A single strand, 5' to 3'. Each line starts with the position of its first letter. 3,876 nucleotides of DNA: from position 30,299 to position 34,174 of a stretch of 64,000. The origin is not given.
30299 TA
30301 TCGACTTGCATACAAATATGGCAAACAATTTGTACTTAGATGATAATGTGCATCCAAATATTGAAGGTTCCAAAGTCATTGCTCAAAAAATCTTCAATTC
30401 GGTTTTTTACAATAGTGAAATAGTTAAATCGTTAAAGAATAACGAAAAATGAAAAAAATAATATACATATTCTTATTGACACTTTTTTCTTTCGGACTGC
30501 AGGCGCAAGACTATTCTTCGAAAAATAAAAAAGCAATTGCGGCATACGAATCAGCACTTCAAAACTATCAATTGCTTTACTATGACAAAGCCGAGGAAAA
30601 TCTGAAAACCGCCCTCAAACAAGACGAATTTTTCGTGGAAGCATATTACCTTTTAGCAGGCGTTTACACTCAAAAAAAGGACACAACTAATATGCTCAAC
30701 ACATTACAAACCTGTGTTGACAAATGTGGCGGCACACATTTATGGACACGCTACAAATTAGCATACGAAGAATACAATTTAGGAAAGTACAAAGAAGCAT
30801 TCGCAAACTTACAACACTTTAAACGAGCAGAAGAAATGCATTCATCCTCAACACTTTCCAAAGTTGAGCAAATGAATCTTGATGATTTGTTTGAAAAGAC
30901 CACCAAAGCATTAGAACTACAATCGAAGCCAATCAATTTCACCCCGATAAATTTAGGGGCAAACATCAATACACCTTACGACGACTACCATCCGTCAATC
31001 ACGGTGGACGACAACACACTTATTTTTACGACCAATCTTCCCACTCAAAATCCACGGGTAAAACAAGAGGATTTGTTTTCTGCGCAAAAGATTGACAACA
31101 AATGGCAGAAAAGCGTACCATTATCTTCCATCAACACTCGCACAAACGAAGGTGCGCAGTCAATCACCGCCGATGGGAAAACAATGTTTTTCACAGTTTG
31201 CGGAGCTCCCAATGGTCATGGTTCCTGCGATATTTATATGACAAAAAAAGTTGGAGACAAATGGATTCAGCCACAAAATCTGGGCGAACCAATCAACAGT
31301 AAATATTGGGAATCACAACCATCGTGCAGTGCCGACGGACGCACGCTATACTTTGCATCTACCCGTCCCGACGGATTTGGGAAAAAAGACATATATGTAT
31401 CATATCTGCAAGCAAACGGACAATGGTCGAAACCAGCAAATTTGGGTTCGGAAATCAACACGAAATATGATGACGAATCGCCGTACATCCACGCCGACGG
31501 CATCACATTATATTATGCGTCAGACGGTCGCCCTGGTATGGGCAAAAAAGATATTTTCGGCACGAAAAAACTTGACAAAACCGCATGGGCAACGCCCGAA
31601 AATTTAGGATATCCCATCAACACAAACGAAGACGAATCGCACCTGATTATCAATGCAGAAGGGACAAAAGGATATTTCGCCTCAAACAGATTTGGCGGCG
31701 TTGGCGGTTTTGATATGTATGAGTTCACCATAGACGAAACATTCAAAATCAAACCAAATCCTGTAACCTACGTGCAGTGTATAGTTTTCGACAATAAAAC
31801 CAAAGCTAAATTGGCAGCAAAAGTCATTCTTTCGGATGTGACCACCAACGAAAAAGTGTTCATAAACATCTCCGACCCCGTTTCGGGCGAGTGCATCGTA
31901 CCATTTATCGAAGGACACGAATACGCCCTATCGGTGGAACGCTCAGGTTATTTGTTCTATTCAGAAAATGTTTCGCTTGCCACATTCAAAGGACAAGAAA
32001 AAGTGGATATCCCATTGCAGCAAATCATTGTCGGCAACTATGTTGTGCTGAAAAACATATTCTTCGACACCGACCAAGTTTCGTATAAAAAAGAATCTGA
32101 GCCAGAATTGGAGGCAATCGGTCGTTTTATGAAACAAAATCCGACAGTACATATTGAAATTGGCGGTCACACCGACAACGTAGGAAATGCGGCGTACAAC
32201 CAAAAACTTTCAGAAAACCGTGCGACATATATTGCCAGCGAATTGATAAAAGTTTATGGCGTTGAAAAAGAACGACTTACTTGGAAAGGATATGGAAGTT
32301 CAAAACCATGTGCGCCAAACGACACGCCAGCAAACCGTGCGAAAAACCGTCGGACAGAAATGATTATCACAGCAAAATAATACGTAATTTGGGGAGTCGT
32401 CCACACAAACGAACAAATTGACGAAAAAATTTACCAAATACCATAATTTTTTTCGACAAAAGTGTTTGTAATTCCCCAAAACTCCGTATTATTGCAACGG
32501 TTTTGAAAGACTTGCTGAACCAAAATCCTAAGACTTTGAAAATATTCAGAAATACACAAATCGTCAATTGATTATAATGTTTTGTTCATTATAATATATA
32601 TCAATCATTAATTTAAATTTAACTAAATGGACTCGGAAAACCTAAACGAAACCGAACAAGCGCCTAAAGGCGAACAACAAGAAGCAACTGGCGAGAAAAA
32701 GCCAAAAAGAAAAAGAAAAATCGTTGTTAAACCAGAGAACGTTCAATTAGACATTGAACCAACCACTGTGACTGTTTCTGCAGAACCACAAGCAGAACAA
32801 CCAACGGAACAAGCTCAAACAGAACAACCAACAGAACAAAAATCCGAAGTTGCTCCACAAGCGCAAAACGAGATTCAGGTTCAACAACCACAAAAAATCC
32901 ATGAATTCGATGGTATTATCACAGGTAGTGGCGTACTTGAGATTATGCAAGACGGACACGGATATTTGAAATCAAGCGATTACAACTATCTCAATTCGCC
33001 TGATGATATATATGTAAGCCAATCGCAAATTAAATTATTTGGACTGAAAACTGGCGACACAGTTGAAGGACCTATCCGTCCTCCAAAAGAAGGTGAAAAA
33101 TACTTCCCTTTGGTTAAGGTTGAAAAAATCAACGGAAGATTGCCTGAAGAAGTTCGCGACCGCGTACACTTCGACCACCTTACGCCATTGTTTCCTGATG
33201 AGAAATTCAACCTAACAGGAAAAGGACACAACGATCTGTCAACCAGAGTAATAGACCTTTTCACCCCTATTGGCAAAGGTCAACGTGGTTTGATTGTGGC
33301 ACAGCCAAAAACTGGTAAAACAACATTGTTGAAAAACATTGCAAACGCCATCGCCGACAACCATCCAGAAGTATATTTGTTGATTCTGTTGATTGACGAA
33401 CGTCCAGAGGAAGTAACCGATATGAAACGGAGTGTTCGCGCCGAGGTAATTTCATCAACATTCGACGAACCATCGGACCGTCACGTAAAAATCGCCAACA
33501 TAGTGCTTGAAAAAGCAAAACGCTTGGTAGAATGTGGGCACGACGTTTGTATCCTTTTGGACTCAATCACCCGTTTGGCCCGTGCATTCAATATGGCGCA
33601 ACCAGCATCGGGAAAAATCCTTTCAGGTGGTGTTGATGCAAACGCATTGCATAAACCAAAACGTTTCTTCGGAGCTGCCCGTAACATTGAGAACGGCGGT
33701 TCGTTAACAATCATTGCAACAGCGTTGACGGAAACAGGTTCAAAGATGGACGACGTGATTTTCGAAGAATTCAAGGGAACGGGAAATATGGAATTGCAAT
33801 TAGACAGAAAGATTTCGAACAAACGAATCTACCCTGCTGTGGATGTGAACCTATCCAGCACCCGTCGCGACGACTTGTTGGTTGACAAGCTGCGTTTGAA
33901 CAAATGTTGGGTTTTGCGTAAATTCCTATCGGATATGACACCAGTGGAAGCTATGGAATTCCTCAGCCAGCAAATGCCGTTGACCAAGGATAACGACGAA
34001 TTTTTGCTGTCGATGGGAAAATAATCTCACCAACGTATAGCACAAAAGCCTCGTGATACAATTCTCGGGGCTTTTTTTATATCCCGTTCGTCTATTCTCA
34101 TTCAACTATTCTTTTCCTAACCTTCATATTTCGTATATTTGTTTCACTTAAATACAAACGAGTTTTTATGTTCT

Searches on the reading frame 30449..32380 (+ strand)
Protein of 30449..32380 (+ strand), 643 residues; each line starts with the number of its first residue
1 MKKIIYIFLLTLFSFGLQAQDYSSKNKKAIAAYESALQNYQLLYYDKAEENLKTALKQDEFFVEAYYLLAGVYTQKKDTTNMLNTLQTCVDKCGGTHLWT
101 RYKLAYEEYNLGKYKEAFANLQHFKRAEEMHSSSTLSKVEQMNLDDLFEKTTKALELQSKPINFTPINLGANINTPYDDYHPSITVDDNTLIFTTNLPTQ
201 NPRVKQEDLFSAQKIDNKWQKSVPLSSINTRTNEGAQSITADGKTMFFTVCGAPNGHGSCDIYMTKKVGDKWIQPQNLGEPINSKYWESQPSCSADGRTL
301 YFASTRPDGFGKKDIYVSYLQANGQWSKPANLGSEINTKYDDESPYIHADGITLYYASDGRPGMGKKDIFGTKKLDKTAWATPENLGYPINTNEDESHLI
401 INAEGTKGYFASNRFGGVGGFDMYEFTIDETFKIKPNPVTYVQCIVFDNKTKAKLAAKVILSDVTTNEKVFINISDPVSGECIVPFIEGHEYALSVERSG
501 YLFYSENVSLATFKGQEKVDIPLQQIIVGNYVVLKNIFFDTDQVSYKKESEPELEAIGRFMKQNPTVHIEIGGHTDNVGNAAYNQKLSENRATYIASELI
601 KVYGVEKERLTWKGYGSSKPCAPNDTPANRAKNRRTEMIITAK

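Call 50: search_protein_families(library=ncbifam, proteins=[window:30449-32380:+], max_evalue=0.00001)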
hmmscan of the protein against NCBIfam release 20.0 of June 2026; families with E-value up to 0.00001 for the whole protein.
window:30449-32380:+ (643 aa): 34 families (the best 25 are shown)
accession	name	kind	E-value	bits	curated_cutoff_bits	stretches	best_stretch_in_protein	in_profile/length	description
NF053607.1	CHU_0125_OmpA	equivalog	3.7e-87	293.3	620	1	32-640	22-636/639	CHU_0125 family OmpA-like outer membrane integrity protein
NF052230.1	T9SS_PorE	exception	4.2e-78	263.2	600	1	6-621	7-600/648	PorE family type IX secretion system protein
NF053611.1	YiaD_Gzip_OmpA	equivalog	7.4e-32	110.7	175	1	535-640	102-206/206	YiaD family glycine zipper/OmpA-like lipoprotein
NF053585.1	OMP_LP_YfiB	equivalog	2.1e-25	89.5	128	1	535-642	56-162/163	outer membrane lipoprotein YfiB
NF053613.1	OMP_toxin_LptF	equivalog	1.6e-24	87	400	1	524-641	130-246/256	lipotoxin F family OmpA-related lipoprotein LptF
NF053612.1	anchor_PA1041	equivalog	4.2e-23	82.5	250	1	532-640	125-235/236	PA1041 family peptidoglycan-binding anchor lipoprotein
NF033763.1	exchanger_TraB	exception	2.3e-20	72.1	700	1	520-641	377-498/522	outer membrane exchange protein TraB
TIGR02802.1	Pal_lipo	equivalog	2e-19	69.6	125.35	1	537-639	2-103/104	peptidoglycan-associated lipoprotein Pal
NF045788.1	Omp38Acinit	equivalog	1.8e-18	66.7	500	1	535-641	241-347/354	outer membrane protein Omp38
TIGR03350.1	type_VI_ompA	equivalog_domain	6.6e-18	65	139.8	1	536-640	31-137/137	type VI secretion system protein TssL, long form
NF045787.1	OmpABordt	equivalog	7.5e-18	64.9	200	1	535-640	85-189/194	outer membrane protein OmpA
NF006508.0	PRK08944.1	subfamily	7.5e-18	64.8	259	1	539-641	183-288/304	MotB family protein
NF005831.1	PRK07734.1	equivalog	9.5e-16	58.3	301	1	533-640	137-248/250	flagellar motor protein MotB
NF006541.1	PRK09038.1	equivalog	1.1e-15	58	283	1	534-642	140-250/253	flagellar motor protein MotD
NF007804.1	PRK10510.1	equivalog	5.4e-15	55.3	307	1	535-640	112-216/219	OmpA family lipoprotein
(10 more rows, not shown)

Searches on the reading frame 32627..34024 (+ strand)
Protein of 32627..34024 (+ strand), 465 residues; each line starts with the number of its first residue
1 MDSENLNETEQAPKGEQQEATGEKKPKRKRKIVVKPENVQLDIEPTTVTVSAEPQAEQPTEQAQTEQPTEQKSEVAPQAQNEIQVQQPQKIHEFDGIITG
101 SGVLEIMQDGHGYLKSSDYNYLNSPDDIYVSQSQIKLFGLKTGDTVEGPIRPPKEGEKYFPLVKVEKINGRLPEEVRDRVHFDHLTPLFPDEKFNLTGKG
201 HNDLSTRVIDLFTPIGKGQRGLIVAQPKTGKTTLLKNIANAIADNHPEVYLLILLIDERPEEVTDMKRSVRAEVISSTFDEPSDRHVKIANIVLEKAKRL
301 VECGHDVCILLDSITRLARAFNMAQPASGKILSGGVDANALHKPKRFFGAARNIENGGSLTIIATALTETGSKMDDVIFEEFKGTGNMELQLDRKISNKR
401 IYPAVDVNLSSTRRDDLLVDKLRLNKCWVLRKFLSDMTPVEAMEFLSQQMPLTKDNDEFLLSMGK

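Call 50: search_protein_families(library=ncbifam, proteins=[window:32627-34024:+], max_evalue=0.00001)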
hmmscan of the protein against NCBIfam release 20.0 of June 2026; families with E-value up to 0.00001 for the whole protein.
window:32627-34024:+ (465 aa): 23 families
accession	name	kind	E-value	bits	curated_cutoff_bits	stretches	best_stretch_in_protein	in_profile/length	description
NF006886.1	PRK09376.1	equivalog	1.9e-195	649.5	315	1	76-463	27-413/413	transcription termination factor Rho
TIGR00767.1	rho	equivalog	1.3e-186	620.5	509.45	1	80-463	31-413/415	transcription termination factor Rho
NF041509.1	paralog_Rho2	exception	3.6e-136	454.2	628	1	101-462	2-359/360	transcription termination factor Rho, short form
TIGR02546.1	III_secr_ATP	equivalog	1.6e-23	83.1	604.75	1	206-442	134-372/423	type III secretion system ATPase SctN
TIGR03496.1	FliI_clade1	equivalog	2.6e-21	76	619.1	1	204-442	123-365/414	flagellar protein export ATPase FliI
TIGR01026.1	fliI_yscN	subfamily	1.2e-20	73.6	379.5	1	206-441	151-388/440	FliI/YscN family ATPase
TIGR03498.1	FliI_clade3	equivalog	8.8e-20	70.8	587.45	1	204-437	126-363/418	flagellar protein export ATPase FliI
NF006012.0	PRK08149.1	equivalog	2.5e-19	69.6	594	1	206-440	142-378/431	type III secretion system ATPase SctN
TIGR03497.1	FliI_clade2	equivalog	6.7e-19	68.1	629.8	1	204-437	123-358/413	flagellar protein export ATPase FliI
NF005295.0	PRK06820.1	equivalog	6e-18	65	690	1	205-441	150-388/440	EscN/YscN/HrcN family type III secretion system ATPase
NF005391.0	PRK06936.1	equivalog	6.4e-18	64.8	657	1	204-442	148-388/439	type III secretion system ATPase SctN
NF006575.0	PRK09099.1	subfamily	2.2e-16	59.7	706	1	206-443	153-392/443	type III secretion system ATPase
NF005765.0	PRK07594.1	equivalog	1.7e-14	53.4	715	1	206-441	143-380/433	EscN/YscN/HrcN family type III secretion system ATPase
NF005535.1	PRK07196.1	equivalog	2.6e-12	46.5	715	1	202-437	141-379/434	flagellar protein export ATPase FliI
NF040574.1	T3SS_ATP_VscN2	exception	3.8e-12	45.8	750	1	207-421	135-347/420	type III secretion system ATPase VscN2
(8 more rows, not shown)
